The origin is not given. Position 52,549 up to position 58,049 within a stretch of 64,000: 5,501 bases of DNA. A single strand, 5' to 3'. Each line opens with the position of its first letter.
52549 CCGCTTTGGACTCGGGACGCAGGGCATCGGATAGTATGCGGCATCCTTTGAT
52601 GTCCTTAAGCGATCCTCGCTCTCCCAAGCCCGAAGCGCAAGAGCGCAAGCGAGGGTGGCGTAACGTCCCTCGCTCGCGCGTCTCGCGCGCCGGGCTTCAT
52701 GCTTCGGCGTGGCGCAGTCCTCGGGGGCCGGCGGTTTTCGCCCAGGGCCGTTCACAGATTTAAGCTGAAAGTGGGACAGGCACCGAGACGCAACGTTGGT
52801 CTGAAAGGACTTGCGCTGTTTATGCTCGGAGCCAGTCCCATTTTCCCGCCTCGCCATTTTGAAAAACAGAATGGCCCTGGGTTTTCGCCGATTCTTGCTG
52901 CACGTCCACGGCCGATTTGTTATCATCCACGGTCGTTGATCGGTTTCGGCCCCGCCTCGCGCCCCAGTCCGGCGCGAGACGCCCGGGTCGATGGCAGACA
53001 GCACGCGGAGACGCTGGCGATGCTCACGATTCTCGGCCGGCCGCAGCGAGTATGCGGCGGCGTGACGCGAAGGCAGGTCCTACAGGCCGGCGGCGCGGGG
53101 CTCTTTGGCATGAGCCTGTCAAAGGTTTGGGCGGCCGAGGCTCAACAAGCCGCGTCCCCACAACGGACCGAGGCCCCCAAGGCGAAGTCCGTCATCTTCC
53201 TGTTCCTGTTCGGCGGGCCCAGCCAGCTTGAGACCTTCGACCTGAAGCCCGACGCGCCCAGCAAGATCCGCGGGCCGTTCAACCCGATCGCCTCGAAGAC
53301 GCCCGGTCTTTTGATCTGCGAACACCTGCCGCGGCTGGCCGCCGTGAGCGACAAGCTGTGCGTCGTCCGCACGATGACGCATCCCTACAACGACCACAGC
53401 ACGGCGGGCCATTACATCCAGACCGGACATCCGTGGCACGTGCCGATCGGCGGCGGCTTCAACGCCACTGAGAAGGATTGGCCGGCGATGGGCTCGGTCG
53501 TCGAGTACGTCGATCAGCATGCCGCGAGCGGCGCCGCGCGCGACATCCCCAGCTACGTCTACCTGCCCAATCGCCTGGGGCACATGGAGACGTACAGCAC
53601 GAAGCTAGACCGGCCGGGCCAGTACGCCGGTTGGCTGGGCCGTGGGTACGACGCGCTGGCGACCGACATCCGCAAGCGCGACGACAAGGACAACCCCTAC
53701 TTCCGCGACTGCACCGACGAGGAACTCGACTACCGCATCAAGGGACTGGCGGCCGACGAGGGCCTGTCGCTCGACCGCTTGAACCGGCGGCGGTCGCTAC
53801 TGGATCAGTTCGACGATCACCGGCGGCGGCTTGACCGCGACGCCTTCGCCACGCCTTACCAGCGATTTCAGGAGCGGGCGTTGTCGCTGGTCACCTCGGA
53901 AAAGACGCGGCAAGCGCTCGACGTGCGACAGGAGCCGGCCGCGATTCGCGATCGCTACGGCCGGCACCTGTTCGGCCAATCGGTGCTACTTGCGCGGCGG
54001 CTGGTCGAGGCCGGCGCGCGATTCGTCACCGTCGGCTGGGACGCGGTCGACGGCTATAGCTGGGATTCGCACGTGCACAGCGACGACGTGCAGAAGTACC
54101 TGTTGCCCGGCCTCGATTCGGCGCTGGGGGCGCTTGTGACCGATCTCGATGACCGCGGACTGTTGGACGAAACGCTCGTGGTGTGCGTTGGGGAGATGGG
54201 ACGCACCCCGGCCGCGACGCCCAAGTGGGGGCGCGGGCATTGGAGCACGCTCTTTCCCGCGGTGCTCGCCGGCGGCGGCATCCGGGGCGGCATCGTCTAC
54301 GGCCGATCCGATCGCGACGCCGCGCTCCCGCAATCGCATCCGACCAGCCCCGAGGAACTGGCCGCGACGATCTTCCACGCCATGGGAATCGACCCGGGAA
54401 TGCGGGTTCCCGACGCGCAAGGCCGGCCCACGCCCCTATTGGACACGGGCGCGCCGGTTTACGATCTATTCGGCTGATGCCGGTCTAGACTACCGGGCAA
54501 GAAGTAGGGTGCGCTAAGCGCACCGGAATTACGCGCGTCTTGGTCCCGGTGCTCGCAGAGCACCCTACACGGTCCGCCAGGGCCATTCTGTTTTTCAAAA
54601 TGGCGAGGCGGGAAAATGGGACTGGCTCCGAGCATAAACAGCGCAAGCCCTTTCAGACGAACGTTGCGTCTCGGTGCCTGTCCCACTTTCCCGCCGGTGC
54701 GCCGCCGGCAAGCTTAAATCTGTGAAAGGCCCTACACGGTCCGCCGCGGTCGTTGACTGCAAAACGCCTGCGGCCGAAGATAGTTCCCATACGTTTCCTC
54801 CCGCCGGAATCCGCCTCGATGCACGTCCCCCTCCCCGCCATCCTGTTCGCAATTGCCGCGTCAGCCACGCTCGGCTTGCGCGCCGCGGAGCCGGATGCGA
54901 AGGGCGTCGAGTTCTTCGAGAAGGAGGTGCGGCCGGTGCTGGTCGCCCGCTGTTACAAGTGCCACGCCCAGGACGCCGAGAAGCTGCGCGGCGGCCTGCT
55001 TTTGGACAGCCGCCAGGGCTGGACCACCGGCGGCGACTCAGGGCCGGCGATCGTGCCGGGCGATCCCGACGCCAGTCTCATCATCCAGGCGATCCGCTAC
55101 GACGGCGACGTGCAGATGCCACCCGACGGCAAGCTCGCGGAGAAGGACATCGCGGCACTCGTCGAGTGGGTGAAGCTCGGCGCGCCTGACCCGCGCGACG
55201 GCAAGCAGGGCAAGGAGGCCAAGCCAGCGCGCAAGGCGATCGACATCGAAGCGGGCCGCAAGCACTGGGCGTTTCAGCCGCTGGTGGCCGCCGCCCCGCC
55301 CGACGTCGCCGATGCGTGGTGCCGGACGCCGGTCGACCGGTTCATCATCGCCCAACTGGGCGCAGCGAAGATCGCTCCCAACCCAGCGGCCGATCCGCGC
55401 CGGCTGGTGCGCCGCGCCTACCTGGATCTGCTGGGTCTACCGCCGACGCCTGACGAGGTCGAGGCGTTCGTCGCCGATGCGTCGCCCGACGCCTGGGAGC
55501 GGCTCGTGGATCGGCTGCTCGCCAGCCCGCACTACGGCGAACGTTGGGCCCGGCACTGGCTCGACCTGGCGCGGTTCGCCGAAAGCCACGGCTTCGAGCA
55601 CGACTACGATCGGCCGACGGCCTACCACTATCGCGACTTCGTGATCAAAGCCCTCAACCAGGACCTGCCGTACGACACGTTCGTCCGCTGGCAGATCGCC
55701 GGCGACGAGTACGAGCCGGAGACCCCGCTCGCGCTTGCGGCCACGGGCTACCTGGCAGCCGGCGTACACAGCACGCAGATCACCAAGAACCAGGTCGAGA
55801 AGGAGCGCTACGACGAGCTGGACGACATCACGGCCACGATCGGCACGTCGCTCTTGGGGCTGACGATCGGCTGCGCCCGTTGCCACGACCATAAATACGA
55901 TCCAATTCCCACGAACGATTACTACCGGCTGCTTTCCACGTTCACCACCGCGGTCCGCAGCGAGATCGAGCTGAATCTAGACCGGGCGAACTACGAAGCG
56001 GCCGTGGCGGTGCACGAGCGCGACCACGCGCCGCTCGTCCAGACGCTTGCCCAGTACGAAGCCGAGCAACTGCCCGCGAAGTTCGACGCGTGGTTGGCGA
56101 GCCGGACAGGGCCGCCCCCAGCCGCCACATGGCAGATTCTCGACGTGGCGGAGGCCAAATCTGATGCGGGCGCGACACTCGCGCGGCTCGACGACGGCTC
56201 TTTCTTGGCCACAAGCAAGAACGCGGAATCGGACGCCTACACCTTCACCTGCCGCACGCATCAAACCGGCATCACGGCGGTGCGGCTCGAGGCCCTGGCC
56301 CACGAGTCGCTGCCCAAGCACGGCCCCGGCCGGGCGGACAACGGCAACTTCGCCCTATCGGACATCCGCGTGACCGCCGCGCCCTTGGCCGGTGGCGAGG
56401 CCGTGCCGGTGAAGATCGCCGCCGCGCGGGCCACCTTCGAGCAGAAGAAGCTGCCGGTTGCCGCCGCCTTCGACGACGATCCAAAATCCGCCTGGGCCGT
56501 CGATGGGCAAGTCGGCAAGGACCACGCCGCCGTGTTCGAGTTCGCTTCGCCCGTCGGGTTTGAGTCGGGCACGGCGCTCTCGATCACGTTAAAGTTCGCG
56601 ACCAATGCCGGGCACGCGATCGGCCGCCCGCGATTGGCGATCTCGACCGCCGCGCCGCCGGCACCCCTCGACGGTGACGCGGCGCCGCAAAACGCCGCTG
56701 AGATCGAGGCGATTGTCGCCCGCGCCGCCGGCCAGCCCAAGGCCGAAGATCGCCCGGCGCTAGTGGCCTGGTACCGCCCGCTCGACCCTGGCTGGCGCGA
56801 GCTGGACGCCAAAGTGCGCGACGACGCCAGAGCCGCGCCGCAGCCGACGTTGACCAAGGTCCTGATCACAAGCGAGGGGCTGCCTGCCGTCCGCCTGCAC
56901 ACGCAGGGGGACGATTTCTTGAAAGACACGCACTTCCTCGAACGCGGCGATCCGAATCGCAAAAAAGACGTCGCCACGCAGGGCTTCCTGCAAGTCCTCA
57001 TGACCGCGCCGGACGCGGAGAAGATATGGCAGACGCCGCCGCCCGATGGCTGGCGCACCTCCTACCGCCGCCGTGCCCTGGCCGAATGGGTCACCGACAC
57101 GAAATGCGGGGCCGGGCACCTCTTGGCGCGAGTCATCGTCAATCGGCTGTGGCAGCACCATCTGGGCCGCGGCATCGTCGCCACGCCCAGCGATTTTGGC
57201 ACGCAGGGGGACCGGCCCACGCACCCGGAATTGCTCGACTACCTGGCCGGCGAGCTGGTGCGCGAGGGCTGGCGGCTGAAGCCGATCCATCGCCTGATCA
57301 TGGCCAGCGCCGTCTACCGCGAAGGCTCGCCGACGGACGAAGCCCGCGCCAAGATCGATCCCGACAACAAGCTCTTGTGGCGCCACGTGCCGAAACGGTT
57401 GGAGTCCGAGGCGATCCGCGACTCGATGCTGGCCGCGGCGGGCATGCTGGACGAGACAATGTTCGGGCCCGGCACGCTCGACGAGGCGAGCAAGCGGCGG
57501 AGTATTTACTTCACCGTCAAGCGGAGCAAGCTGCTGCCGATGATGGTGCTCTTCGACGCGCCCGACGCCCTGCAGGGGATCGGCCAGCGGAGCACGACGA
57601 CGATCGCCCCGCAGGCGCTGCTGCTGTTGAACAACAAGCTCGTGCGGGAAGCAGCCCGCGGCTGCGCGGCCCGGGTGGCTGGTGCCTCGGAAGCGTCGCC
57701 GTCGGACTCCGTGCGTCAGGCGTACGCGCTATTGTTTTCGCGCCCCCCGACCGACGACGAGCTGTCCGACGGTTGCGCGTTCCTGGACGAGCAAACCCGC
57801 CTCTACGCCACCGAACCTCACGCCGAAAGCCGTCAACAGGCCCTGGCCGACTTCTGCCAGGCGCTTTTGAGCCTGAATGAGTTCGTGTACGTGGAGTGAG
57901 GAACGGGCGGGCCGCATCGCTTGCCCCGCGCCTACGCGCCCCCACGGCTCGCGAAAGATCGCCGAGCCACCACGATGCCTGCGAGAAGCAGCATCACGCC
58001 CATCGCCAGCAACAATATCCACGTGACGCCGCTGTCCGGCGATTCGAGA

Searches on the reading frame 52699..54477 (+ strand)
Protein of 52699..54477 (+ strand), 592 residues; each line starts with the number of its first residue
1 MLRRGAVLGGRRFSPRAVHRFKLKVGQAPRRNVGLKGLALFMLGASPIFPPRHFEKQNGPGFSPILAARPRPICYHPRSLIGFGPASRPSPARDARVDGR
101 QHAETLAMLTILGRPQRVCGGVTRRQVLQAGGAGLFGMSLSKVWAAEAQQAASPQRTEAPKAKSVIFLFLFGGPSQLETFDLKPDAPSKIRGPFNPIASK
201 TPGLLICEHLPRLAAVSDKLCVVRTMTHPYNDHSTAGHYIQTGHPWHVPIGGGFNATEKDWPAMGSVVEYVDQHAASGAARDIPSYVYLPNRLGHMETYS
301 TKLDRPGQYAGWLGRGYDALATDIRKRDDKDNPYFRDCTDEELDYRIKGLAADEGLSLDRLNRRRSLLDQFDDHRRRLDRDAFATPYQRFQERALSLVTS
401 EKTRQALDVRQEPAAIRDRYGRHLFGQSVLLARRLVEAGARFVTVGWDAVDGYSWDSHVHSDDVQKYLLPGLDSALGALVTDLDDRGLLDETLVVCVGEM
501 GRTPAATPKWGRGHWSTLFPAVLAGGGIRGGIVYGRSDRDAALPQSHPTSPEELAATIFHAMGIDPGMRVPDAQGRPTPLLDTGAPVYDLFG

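Call 12: search_protein_families(library=pfam, proteins=[window:52699-54477:+])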
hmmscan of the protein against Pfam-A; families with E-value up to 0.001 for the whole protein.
window:52699-54477:+ (592 aa): 1 family
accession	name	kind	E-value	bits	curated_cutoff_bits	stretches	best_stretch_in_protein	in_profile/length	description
PF07394.17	DUF1501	-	6.6e-92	309.1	27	1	162-590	1-389/390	Protein of unknown function (DUF1501)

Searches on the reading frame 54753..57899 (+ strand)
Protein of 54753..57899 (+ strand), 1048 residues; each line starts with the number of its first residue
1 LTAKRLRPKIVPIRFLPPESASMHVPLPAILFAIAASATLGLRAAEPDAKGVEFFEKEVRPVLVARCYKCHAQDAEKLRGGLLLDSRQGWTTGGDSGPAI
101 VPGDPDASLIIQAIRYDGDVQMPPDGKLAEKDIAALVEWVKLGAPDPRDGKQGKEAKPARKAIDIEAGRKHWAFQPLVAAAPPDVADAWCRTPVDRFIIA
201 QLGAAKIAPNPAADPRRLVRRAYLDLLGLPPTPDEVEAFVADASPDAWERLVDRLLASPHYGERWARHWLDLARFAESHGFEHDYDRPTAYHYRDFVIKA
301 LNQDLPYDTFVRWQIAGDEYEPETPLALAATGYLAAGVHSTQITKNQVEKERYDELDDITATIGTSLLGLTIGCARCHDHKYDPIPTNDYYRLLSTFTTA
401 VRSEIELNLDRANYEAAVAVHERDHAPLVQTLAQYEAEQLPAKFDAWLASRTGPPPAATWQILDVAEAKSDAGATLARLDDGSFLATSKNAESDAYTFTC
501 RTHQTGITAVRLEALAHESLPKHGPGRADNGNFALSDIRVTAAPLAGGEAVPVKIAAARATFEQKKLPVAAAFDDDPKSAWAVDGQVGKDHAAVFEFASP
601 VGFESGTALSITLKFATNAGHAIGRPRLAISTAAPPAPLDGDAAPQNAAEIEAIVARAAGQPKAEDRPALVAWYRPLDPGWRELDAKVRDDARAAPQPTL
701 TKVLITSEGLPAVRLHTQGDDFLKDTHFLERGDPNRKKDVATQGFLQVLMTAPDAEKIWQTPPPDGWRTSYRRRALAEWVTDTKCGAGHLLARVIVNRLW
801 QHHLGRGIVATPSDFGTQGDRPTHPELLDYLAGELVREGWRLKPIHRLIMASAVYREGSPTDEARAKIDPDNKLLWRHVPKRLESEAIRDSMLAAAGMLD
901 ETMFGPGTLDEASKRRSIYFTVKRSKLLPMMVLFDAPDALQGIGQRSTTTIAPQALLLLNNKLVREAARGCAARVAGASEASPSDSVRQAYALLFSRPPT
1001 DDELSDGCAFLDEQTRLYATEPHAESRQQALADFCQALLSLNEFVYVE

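Call 12: search_protein_families(library=pfam, proteins=[window:54753-57899:+])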
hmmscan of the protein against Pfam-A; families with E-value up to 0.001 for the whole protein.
window:54753-57899:+ (1048 aa): 4 families
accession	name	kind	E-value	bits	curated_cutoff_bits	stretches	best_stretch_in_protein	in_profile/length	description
PF07583.16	PSCyt2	-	2e-82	276.6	29.8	1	193-399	1-206/209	Protein of unknown function (DUF1549)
PF07587.16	PSD1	-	1.6e-78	264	28.5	1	772-1008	1-241/244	Protein of unknown function (DUF1553)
PF07635.16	PSCyt1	-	4.2e-17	62.9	22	1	67-126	1-59/59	Planctomycete cytochrome C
PF22297.1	PccH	-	0.00011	22.7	24.4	0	55-79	2-26/133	PccH Cytochrome c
